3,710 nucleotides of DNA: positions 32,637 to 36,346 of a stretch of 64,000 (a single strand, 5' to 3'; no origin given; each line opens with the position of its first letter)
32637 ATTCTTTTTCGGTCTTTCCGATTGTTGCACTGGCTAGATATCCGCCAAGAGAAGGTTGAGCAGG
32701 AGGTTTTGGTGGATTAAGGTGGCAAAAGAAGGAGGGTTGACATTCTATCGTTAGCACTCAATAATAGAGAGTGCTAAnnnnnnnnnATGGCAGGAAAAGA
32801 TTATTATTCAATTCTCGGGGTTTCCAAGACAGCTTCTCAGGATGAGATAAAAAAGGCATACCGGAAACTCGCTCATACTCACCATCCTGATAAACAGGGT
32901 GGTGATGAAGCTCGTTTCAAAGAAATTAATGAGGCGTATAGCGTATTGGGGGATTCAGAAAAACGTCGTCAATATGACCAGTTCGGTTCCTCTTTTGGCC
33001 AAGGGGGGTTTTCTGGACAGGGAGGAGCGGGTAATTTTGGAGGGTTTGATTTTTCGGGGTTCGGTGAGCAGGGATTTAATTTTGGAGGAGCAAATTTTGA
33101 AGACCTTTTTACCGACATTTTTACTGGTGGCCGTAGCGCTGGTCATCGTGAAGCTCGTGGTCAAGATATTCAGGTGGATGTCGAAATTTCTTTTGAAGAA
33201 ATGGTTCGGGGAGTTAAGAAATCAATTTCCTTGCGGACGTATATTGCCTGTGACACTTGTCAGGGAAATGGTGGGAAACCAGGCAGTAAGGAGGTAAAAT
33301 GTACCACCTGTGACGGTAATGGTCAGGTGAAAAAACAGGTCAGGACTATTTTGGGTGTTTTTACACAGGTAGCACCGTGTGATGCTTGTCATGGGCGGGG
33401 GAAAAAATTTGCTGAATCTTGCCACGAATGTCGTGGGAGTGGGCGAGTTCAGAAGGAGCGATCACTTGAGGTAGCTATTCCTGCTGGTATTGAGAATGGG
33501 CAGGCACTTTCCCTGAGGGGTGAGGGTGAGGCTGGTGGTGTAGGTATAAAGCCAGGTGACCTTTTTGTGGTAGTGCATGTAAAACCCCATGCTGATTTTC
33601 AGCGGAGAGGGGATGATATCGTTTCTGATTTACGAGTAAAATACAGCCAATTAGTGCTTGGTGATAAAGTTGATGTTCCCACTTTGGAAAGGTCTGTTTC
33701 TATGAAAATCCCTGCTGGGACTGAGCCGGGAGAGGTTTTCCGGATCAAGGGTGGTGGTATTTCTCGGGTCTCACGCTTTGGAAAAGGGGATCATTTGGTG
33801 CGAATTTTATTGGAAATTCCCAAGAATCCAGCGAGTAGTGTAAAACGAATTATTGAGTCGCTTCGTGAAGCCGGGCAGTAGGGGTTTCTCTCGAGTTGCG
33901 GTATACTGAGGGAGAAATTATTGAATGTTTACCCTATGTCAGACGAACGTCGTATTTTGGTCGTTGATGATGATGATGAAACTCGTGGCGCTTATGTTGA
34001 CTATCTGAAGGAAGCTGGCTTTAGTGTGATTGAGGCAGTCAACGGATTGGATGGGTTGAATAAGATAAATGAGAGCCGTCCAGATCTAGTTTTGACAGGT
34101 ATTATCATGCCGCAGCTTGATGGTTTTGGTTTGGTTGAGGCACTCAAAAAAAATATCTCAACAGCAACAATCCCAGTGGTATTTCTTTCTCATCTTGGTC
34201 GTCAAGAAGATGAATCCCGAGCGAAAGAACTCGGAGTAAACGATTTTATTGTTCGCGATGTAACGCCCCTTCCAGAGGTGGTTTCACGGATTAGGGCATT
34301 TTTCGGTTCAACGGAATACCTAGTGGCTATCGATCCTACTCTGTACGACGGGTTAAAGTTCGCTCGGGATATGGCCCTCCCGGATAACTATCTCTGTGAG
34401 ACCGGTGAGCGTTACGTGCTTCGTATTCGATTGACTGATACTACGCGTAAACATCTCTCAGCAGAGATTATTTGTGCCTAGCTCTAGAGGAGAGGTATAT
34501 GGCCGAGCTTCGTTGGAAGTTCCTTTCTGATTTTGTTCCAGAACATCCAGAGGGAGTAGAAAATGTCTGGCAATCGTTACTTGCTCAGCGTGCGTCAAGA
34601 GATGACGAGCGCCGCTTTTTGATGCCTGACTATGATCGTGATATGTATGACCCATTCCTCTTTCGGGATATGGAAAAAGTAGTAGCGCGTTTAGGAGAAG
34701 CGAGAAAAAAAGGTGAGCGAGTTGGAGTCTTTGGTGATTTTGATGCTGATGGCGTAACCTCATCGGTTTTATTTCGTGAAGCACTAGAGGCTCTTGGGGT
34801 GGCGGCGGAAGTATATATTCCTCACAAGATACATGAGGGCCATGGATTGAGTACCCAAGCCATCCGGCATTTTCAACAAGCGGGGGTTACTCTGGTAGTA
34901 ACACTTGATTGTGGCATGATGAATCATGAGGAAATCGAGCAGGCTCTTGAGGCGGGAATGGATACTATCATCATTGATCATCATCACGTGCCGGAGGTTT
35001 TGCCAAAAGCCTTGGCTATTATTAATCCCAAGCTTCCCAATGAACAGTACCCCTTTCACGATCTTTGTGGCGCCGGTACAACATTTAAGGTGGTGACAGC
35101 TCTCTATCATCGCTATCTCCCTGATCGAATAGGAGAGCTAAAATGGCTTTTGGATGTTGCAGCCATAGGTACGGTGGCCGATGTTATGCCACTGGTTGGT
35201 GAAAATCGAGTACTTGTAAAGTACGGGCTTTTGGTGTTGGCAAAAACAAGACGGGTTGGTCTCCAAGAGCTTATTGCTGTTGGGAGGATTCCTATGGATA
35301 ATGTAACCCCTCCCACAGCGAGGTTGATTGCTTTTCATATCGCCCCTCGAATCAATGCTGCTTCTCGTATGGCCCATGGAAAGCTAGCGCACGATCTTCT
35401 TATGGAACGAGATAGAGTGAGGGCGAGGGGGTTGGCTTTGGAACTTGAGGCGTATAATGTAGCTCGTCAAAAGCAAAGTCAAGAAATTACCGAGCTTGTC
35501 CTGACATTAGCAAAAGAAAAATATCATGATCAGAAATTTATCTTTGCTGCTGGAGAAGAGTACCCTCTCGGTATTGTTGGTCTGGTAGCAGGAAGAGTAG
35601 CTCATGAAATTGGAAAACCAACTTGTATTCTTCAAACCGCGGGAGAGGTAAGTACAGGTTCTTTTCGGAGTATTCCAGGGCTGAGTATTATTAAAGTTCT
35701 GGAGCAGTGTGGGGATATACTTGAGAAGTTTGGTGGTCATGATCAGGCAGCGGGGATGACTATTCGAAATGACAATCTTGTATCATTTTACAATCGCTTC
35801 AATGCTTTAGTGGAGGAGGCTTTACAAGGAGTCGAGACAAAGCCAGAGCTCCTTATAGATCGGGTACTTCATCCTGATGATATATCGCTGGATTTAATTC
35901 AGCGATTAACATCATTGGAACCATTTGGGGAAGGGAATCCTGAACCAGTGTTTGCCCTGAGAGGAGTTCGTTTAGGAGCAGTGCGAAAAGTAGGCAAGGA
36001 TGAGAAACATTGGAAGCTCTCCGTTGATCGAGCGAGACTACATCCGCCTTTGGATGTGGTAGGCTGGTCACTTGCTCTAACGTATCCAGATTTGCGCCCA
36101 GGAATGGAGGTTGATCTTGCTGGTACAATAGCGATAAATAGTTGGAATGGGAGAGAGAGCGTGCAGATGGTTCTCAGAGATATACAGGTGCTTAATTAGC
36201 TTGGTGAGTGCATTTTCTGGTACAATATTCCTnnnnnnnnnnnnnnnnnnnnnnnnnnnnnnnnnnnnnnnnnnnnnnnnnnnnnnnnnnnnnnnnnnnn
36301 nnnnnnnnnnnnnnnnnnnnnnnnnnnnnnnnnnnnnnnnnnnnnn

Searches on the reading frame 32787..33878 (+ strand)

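Call 59: search_protein_families(library=pfam, max_evalue=0.00001, proteins=[window:32787-33878:+])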
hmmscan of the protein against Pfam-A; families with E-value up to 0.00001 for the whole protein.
window:32787-33878:+ (364 aa): 3 families
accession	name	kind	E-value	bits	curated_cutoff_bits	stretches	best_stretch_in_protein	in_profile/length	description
PF01556.23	DnaJ_C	-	5e-45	153.7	26.6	1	128-345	1-152/152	DnaJ C terminal domain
PF00226.36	DnaJ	-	9.8e-26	90.1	27.8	1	5-64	1-63/63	DnaJ domain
PF00684.25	DnaJ_CXXCXGXG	-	7.7e-15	55.4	32.7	1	155-219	1-65/65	DnaJ central domain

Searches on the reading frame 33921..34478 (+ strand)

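Call 59: search_protein_families(library=pfam, max_evalue=0.00001, proteins=[window:33921-34478:+])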
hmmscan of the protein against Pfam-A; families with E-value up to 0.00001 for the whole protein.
window:33921-34478:+ (186 aa): 1 family
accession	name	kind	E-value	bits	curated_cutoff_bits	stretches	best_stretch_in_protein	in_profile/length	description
PF00072.30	Response_reg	-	3.4e-19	69.5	30.2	1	12-115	1-102/111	Response regulator receiver domain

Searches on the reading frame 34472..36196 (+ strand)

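Call 59: search_protein_families(library=pfam, max_evalue=0.00001, proteins=[window:34472-36196:+])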
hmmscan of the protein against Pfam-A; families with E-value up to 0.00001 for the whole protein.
window:34472-36196:+ (575 aa): 3 families
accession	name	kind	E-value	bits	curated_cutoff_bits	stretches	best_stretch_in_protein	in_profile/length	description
PF17768.7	RecJ_OB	-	6.6e-30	103.8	27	1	462-570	1-107/107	RecJ OB domain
PF01368.27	DHH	-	1.1e-20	74.6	28.1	1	84-233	2-124/125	DHH family, N-terminal domain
PF02272.25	DHHA1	-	7.2e-10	39.7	25.9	1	354-448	2-101/102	DHHA1 domain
